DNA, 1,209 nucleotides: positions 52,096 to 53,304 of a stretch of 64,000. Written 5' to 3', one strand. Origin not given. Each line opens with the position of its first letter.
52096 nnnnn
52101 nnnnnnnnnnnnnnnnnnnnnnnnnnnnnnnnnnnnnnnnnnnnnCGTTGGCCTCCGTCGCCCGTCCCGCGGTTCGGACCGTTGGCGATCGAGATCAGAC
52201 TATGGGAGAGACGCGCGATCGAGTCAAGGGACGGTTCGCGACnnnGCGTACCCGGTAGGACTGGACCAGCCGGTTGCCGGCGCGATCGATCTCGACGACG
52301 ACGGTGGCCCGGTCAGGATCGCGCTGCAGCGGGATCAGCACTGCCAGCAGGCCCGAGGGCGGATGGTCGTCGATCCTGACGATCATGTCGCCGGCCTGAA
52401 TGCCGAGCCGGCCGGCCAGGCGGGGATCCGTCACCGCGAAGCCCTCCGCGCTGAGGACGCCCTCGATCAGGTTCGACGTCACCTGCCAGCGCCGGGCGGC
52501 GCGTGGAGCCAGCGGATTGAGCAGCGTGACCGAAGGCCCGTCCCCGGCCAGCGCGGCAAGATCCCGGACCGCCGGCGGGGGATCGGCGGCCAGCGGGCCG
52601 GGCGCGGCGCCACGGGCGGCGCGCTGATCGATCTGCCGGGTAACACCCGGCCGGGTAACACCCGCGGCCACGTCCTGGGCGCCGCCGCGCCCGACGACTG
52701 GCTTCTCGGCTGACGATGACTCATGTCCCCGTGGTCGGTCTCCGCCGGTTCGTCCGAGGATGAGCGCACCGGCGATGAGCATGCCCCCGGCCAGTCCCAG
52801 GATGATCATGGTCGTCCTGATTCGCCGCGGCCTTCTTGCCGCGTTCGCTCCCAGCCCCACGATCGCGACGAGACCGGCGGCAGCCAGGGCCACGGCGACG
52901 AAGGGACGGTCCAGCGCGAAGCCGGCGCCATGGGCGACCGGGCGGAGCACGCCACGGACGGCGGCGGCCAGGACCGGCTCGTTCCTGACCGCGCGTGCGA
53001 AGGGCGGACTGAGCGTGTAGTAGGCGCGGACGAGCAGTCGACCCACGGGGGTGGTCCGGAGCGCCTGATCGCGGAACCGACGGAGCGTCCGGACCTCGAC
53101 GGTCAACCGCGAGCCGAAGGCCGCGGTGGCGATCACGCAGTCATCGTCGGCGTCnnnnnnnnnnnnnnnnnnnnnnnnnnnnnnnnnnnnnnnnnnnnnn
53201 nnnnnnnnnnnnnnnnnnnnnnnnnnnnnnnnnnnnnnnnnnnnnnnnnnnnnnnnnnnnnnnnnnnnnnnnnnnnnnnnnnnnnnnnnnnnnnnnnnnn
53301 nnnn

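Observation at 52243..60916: Paired SBBP beta-propeller/PDZ envelope proteins flanking a GAF-GAF sigma54 activator: candidate uncharacterised envelope system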

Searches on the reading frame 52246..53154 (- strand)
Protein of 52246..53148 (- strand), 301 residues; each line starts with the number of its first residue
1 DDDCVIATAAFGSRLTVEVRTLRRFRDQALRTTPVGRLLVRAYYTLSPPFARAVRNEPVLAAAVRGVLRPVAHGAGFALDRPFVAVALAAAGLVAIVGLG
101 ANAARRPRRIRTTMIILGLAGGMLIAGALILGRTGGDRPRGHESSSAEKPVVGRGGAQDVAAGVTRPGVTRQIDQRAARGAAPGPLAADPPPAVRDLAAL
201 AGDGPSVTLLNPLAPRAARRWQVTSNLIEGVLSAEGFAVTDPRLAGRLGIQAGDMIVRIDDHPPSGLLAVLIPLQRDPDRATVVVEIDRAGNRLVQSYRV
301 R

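Call 10: search_protein_families(library=pfam, proteins=[window:52246-53148:-], max_evalue=10)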
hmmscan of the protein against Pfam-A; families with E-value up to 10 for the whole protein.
seq(301 aa): 2 families
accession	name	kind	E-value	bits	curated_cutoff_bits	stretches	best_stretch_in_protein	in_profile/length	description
PF17820.7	PDZ_6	-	0.0066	16.6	27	1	245-267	11-33/54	PDZ domain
PF03203.19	MerC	-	0.034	15.2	27.6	1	74-132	29-84/108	MerC mercury resistance protein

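Call 30: find_related_loci(query=A1, collection=genome_contigs, flank=10000)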
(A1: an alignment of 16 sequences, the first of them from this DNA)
Query A1 (303 aa) in genome_contigs; peptide patterns used: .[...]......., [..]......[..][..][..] (x = any residue, [..] = any of these).
598 stretches matched a pattern (row limit reached: there are more); 548 encode a relative of the query (tblastn E <= 1e-3); the best 80 are kept; 80 distinct loci.
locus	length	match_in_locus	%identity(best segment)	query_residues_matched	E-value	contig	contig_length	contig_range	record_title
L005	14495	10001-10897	55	6-303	4e-71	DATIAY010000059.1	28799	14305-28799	MAG TPA_asm: Candidatus Methylomirabilota bacterium isolate SMAG_U16276 k141_1345098, whole genome shotgun sequence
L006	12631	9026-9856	36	6-303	4e-34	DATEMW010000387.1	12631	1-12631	MAG TPA_asm: Candidatus Methylomirabilota bacterium isolate SMAG_U8953 k141_2553355, whole genome shotgun sequence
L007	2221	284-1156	32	6-303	6e-26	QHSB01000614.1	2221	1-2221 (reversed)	MAG: Candidatus Rokuibacteriota bacterium isolate AR40 14_0903_16_30cm_scaffold_35335_curated, whole genome shotgun sequ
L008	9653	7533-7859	50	6-109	5e-20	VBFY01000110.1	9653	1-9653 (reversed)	MAG: Chloroflexi bacterium isolate CF_64 14_1009_16_40cm_scaffold_81976, whole genome shotgun sequence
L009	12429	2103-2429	51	6-109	7e-19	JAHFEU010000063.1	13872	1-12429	MAG: Nitrospirae bacterium isolate nzgw276 NODE_1535_length_13873_cov_5.138016, whole genome shotgun sequence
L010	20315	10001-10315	40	6-119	1e-18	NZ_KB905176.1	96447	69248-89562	Colwellia piezophila ATCC BAA-637 F580DRAFT_scaffold00017.17, whole genome shotgun sequence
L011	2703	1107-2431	52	6-303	1e-18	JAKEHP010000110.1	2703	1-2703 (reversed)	MAG: Candidatus Methylomirabilota bacterium isolate PMV_7_maxbin.006 PMV_7_maxbin.006.k101_125190, whole genome shotgun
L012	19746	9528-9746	55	1-73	9e-18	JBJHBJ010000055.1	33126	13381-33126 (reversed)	MAG: Ectothiorhodospiraceae bacterium isolate SF2967_J5348.semibin_refined.086 NODE_1407_length_33126_cov_6.064820, whol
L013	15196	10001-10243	51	4-84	2e-17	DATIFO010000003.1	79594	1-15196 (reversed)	MAG TPA_asm: Candidatus Methylomirabilis sp. isolate SMAG_U16397 k141_959536, whole genome shotgun sequence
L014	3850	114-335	50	2-75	1e-17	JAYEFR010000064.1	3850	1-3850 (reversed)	MAG: Thermodesulfobacteriota bacterium isolate MAG267 MAG267_64, whole genome shotgun sequence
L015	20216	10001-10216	51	3-74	3e-17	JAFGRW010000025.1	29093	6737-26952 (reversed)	MAG: Spirochaetes bacterium isolate Zod_Metabat.857 k87_1730081, whole genome shotgun sequence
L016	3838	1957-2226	50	1-90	2e-17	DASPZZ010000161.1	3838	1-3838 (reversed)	MAG TPA_asm: Candidatus Binatia bacterium isolate SMAG_U11632 k141_1161176, whole genome shotgun sequence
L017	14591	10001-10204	54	6-73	3e-17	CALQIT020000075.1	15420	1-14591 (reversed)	MAG: Streptomyces griseus isolate HRS-HS12-bin-158 genome assembly, contig: HRSG-H12-C4460, whole genome shotgun sequenc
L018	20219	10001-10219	48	6-78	3e-17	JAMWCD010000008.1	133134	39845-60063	MAG: Candidatus Omnitrophota bacterium isolate DRTY-6.bins.152.201705 NODE_439_length_133134_cov_14.9005, whole genome s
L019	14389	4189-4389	46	5-71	8e-17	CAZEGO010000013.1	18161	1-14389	MAG TPA_asm: uncultured Planctomycetia bacterium isolate SRP141376_co2_263 genome assembly, contig: NODE_6306_length_181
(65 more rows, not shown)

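Call 43: predict_structure(alignment_id=A1)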
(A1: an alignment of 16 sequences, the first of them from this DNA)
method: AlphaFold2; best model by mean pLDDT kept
length: 303 residues; sequences in the alignment: 16
mean_pLDDT: 62.6   pTM: 0.34
mean pLDDT of the five models: 62.6, 59.9, 58.8, 56.9, 54.0
residues with pLDDT >= 90: 18; 70-90: 127; 50-70: 74; < 50: 84
segments of 3 or more residues with pLDDT < 50: 1-4, 131-204
pLDDT, mean of each block of 10 residues (from residue 1): 56 71 80 72 75 77 76 74 71 67 57 55 51 38 30 28 27 27 31 36 60 86 83 88 85 90 68 57 76 86 59
secondary structure, 60 per line:
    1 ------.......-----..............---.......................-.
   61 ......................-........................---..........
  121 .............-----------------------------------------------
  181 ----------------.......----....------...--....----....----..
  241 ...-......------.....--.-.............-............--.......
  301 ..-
elements in order: H7-13 H19-32 H36-58 H60-82 H84-107 H111-133 H197-203 E208-211 E223-226 E231-234 E239-243 H245-250 E257-261 H266-278 E283-291 E294-302

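Call 47: fold_search(model_id=the predicted structure, library=pdb)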
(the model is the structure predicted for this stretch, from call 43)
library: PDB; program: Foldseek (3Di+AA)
matches with E <= 10: 697; with E <= 0.001: 0
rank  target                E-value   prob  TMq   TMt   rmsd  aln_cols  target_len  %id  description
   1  2i4s_A                3.5e-03  1.00  0.18  0.46   3.7        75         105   19  PDZ domain of EpsC from Vibrio cholerae, residues 204-305 (released 2006-10-17)
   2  4jj0_A                3.7e-03  1.00  0.22  0.35   5.1        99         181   16  Crystal structure of MamP (released 2013-10-09)
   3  4jj0_B                5.0e-03  1.00  0.21  0.34   3.3        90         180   20  Crystal structure of MamP (released 2013-10-09)
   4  4jj3_B                7.0e-03  1.00  0.22  0.35   5.0        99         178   18  Crystal structure of MamP soaked with iron(II) (released 2013-10-09)
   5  3pv2_C                7.8e-03  0.99  0.17  0.14   7.0        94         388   15  Structure of Legionella fallonii DegQ (wt) (released 2011-06-15)
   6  3gdu_A                1.1e-02  1.00  0.19  0.20   4.5        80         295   22  Crystal structure of DegS H198P/D320A mutant modified by DFP and in complex with YRF peptide (released 2009-03-31)
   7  6al0_A                1.4e-02  1.00  0.18  0.28   5.7        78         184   27  The NZ-1 Fab complexed with the PDZ tandem fragment of A. aeolicus S2P homolog with the PA12 tag inserted between the  (released 2019-02-13)
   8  4ynn_A                1.4e-02  0.99  0.17  0.14   7.1        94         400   14  Structure of Legionella pneumophila DegQ (S190A variant) (released 2015-06-24)
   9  3pv3_A                1.5e-02  1.00  0.18  0.14   4.8        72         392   25  Structure of Legionella fallonii DegQ (S193A variant) (released 2011-06-15)
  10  5gnd_A                1.5e-02  0.99  0.17  0.18   5.9        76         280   25  Structure of Deg protease HhoA from Synechocystis sp. PCC 6803 (released 2016-09-21)
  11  4ynn_B                1.5e-02  0.99  0.17  0.14   7.2        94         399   14  Structure of Legionella pneumophila DegQ (S190A variant) (released 2015-06-24)
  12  3pv3_C                1.6e-02  0.99  0.17  0.14   7.0        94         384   15  Structure of Legionella fallonii DegQ (S193A variant) (released 2011-06-15)
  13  3gdv_A                1.7e-02  1.00  0.20  0.20   4.6        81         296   22  Crystal structure of DegS H198P/D320A mutant modified by DFP and in complex with YQF peptide (released 2009-03-31)
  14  3pv2_D                1.7e-02  0.99  0.17  0.14   7.0        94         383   15  Structure of Legionella fallonii DegQ (wt) (released 2011-06-15)
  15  3pv3_B                1.7e-02  0.99  0.18  0.14   7.1        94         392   16  Structure of Legionella fallonii DegQ (S193A variant) (released 2011-06-15)
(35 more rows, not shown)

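Call 64: search_protein_families(library=pfam, proteins=[L006:4857-6785:-, L006:4899-6023:+, L006:6069-6701:+, L006:9884-11236:-, L006:10388-11260:+, L006:3142-5415:-, L006:11208-11999:-], max_evalue=0.001)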
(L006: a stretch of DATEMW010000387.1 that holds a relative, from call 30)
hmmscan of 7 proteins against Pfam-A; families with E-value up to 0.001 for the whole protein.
L006:4857-6785:- (642 aa): 5 families
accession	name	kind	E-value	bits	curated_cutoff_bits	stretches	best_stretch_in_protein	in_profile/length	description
PF13343.11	SBP_bac_6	-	1.2e-18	68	24.6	1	417-591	38-215/245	Bacterial extracellular solute-binding protein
PF01547.30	SBP_bac_1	-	2.7e-16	60.9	26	1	350-585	13-307/307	Bacterial extracellular solute-binding protein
PF13531.11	SBP_bac_11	-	5.8e-12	46.3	25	1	351-588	16-222/227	Bacterial extracellular solute-binding protein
PF13416.11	SBP_bac_8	-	1.4e-07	32.1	27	1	352-606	3-269/279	Bacterial extracellular solute-binding protein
PF10518.14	TAT_signal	-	0.00029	21.1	22.7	1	283-301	2-20/21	TAT (twin-arginine translocation) pathway signal sequence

L006:4899-6023:+ (374 aa): 0 families

L006:6069-6701:+ (210 aa): 2 families
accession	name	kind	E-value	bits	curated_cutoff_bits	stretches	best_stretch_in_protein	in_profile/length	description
PF00903.31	Glyoxalase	-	1.8e-16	61.1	20.6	1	24-156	2-121/121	Glyoxalase/Bleomycin resistance protein/Dioxygenase superfamily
PF13669.12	Glyoxalase_4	-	0.00051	20.7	27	0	26-135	2-96/109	Glyoxalase/Bleomycin resistance protein/Dioxygenase superfamily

L006:9884-11236:- (450 aa): 2 families
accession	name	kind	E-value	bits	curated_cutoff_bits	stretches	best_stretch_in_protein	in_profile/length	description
PF00144.29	Beta-lactamase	-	4.5e-64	217.1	27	1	67-428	1-313/329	Beta-lactamase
PF10518.14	TAT_signal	-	6.5e-06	26.3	22.7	1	29-48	2-21/21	TAT (twin-arginine translocation) pathway signal sequence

L006:10388-11260:+ (290 aa): 0 families

L006:3142-5415:- (757 aa): 1 family
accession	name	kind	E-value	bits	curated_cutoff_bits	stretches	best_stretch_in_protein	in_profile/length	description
PF00528.27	BPD_transp_1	-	1.4e-15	57.9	26.4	2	275-474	2-181/184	Binding-protein-dependent transport system inner membrane component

L006:11208-11999:- (263 aa): 4 families
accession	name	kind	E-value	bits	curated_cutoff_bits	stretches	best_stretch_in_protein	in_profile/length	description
PF13561.12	adh_short_C2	-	3.8e-51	174.4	27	1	14-258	1-235/236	Enoyl-(Acyl carrier protein) reductase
PF00106.31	adh_short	-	4.4e-45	154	26.6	1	8-194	1-186/195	short chain dehydrogenase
PF23441.1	SDR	-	1.6e-12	47.8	27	1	8-258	9-255/258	SDR-like rossmann domain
PF08659.16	KR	-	6.4e-07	29.9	22.6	1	11-114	4-110/180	KR domain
